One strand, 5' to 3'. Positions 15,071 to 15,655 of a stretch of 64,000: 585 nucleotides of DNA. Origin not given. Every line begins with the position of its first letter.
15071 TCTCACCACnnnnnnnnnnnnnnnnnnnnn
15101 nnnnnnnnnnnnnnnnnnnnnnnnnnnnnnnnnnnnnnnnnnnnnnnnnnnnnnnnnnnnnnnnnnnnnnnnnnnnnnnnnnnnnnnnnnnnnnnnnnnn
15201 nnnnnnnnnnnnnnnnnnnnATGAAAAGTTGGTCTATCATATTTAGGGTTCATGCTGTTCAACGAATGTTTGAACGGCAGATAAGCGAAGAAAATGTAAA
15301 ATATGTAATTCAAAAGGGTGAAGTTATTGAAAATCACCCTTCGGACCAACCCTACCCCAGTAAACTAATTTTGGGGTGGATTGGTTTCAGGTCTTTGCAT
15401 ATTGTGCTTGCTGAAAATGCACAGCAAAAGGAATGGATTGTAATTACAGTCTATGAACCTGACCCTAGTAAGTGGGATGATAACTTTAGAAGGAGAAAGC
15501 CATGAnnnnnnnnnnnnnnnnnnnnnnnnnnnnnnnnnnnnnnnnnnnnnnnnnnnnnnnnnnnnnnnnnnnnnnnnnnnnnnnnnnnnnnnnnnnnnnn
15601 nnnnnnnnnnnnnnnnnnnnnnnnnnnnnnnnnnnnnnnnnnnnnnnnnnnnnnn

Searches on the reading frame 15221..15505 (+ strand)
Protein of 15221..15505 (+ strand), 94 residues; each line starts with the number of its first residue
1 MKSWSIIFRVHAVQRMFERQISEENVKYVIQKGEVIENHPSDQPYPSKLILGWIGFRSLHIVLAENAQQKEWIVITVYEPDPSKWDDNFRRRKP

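Call 13: search_protein_families(library=pfam, proteins=[window:15221-15505:+], max_evalue=0.01)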
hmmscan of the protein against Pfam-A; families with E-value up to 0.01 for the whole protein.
window:15221-15505:+ (94 aa): 1 family
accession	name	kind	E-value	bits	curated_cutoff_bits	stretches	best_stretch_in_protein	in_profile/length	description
PF14076.12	DUF4258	-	1.5e-21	76.9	25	1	10-79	3-71/71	Domain of unknown function (DUF4258)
